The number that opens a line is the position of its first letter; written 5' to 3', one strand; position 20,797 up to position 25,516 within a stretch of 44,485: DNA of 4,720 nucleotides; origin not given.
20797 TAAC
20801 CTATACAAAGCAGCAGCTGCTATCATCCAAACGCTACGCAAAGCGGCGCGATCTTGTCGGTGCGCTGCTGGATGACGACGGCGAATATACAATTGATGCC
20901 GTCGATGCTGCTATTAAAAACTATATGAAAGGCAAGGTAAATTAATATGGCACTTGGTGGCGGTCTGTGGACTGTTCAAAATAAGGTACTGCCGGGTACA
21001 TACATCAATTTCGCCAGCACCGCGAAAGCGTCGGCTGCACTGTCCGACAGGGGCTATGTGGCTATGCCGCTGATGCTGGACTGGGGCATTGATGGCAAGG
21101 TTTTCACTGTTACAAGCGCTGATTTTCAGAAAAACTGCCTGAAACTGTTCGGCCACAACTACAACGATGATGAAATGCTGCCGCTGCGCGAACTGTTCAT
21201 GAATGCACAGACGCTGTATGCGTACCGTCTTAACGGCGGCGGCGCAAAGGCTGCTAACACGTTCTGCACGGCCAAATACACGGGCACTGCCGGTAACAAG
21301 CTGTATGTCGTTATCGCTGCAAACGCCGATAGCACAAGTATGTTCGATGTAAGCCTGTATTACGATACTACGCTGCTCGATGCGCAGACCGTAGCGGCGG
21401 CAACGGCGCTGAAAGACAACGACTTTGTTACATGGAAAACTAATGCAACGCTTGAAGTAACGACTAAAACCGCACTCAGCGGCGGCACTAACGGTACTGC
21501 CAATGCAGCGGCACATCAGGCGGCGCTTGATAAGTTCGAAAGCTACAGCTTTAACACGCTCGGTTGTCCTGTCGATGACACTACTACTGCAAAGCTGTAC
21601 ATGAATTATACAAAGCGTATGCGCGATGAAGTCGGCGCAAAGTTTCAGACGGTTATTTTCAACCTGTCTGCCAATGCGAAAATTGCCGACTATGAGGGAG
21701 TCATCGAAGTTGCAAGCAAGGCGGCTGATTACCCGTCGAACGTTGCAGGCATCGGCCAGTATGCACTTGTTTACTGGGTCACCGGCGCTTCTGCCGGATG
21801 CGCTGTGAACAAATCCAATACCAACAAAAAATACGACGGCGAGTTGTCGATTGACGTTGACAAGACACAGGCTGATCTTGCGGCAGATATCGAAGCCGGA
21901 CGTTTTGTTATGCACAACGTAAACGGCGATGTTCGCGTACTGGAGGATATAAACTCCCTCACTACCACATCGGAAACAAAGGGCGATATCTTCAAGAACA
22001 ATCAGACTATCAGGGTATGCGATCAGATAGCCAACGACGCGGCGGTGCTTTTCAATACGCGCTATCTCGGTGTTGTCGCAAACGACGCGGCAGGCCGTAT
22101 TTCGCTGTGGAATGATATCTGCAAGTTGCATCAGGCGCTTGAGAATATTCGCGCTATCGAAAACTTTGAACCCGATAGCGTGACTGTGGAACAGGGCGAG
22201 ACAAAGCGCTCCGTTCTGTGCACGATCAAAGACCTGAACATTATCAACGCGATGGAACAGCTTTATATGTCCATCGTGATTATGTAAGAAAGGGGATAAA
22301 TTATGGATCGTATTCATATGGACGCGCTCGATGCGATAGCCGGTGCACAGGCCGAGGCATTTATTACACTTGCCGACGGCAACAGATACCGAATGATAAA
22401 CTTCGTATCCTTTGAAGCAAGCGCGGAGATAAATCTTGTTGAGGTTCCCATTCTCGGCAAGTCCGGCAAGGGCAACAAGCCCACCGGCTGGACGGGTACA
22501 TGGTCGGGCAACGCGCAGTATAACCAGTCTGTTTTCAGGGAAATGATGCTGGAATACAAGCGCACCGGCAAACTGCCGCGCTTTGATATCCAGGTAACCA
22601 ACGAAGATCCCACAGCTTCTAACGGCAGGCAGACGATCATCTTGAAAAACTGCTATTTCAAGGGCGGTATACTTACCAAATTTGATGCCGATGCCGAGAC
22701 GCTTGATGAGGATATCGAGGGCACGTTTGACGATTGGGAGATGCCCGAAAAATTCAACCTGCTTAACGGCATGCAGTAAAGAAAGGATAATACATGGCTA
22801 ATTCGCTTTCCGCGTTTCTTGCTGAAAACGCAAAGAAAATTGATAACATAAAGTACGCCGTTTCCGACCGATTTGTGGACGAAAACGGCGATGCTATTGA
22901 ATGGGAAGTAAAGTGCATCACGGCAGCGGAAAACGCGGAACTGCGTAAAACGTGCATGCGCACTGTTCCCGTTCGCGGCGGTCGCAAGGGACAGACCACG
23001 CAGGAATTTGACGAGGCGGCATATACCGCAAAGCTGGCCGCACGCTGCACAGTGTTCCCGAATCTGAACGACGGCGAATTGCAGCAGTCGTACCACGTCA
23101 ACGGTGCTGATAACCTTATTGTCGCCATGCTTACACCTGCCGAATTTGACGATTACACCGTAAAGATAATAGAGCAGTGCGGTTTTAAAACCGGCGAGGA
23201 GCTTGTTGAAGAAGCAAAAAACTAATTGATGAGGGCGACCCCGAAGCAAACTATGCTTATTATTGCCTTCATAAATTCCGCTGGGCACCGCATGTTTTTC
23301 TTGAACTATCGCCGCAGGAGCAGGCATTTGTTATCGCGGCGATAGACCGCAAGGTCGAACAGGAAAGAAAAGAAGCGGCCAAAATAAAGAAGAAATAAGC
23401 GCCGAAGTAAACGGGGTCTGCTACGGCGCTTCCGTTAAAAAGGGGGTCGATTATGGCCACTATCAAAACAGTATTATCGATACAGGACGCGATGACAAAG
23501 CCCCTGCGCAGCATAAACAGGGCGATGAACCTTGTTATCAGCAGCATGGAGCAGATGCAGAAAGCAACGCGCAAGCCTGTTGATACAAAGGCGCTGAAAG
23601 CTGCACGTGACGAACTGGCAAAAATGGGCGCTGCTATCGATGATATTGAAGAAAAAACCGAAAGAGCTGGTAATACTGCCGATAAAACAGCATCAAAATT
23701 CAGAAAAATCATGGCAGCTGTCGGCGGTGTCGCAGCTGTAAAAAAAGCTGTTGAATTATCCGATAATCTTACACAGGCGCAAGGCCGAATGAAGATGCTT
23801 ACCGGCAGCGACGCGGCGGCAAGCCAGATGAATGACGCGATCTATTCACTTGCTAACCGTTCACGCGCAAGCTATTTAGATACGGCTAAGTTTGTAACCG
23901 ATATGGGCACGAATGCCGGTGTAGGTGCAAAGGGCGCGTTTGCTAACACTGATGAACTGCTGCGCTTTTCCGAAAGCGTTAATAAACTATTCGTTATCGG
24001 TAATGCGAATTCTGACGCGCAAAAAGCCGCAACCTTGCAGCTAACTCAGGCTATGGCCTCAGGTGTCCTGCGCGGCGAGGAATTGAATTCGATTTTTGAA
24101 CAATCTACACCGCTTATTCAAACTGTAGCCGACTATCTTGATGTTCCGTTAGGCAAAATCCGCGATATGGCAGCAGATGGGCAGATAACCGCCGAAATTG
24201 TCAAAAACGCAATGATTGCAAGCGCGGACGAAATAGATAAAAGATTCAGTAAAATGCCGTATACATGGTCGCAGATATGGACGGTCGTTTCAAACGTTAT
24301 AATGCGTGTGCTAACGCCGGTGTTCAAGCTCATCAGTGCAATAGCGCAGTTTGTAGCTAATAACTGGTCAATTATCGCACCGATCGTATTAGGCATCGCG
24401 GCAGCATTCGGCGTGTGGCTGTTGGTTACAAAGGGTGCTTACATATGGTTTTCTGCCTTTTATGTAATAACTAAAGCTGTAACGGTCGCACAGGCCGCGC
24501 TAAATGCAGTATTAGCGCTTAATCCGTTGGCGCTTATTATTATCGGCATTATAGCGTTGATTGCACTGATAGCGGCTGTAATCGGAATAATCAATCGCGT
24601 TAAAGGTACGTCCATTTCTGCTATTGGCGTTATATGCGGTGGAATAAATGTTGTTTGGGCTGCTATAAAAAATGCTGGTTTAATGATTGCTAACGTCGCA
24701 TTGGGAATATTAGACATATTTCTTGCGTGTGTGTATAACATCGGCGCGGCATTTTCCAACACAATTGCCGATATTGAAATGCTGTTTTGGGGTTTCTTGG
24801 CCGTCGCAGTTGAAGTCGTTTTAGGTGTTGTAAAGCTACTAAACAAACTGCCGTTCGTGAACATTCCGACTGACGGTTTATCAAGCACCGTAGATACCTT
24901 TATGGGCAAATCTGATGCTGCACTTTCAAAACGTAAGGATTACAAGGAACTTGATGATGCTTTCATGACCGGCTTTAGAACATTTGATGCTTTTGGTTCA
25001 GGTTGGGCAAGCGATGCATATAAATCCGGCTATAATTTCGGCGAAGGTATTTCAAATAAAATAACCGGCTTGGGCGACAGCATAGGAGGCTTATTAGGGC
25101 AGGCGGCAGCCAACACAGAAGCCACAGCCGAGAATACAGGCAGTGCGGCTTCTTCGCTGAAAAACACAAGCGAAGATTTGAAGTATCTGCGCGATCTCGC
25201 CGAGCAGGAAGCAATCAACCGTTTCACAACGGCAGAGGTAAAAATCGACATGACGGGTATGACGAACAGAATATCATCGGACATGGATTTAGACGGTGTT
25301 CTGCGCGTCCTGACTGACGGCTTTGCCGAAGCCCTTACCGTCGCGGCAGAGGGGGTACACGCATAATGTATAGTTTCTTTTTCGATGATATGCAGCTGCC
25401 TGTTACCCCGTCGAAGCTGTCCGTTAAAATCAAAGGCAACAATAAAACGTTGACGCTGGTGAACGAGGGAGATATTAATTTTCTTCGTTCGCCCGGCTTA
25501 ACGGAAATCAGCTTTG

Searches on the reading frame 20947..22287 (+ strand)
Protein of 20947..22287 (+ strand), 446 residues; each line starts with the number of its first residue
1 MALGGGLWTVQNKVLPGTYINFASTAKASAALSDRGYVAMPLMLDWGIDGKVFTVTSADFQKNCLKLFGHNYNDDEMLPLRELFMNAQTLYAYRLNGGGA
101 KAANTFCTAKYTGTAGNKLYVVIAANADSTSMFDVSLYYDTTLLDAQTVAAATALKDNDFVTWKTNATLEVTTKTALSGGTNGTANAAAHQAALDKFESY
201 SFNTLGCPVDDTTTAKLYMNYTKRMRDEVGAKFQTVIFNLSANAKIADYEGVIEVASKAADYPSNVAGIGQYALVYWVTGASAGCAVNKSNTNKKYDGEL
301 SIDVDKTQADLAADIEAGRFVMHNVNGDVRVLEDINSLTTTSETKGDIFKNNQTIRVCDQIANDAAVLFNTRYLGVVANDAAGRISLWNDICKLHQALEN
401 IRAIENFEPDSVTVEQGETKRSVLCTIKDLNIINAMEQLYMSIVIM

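Call 48: search_protein_families(library=phrogs, proteins=[window:20947-22287:+], max_evalue=0.001)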
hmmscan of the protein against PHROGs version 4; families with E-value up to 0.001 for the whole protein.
window:20947-22287:+ (446 aa): 2 families
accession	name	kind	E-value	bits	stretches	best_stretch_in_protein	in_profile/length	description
phrog_279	-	tail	2.9e-123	413.2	1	4-444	2-481/489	tail sheath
phrog_1480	-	tail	2.4e-43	149.5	1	187-406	81-292/353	tail sheath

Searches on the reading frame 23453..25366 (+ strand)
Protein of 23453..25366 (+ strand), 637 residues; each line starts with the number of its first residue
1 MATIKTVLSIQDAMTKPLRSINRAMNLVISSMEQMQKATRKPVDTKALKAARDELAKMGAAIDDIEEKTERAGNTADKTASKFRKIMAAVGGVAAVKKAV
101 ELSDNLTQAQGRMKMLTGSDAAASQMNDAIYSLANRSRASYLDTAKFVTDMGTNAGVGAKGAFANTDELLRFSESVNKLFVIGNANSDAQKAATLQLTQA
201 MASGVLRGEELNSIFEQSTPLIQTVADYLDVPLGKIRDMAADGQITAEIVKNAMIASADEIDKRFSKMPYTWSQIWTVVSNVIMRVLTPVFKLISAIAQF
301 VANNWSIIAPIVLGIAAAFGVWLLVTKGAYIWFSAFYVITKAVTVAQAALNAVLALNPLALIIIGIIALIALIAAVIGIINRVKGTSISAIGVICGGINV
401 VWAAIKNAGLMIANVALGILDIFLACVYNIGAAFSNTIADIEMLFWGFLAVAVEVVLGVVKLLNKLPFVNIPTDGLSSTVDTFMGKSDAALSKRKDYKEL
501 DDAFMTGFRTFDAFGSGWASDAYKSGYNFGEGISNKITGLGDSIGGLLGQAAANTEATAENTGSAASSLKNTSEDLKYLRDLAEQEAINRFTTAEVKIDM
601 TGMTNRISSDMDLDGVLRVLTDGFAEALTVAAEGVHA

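Call 48: search_protein_families(library=phrogs, proteins=[window:23453-25366:+], max_evalue=0.001)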
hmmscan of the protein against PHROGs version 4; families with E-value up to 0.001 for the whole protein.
window:23453-25366:+ (637 aa): 22 families
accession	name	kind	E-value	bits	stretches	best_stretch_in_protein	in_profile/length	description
phrog_1068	-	tail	4.2e-153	512.7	2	1-297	1-306/706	tail length tape measure protein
phrog_8010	-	tail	3.2e-77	261.5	2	1-316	138-499/1543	tail length tape measure protein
phrog_3336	-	tail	8.6e-50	171.3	1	65-541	50-553/1051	tail length tape measure protein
phrog_339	-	tail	3.1e-41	142.6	1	43-341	32-302/1123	tail length tape measure protein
phrog_3519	-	tail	7.8e-40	138.3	1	44-349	22-326/959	tail length tape measure protein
phrog_1107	-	tail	2.5e-39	136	1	46-320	144-409/1252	tail length tape measure protein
phrog_17300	-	tail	3.3e-33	116.1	1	60-387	32-350/900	tail length tape measure protein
phrog_12706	-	tail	2.2e-31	109.9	1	41-271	159-387/1244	tail length tape measure protein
phrog_16297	-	tail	2.8e-31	109.6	1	34-299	26-286/777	tail length tape measure protein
phrog_2335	-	tail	5.2e-31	108.5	1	87-468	478-834/1536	tail length tape measure protein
phrog_12798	-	tail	3.8e-30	105.8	1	67-431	27-388/1031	tail length tape measure protein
phrog_7740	-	tail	2.2e-28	99.2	1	27-338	14-326/2151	tail length tape measure protein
phrog_27190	-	tail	8e-26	91.4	1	13-406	30-395/1015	tail length tape measure protein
phrog_30434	-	unknown function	3.8e-25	90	1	542-635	347-439/440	-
phrog_32885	-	tail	1.9e-23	83.4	1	59-373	19-322/948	tail length tape measure protein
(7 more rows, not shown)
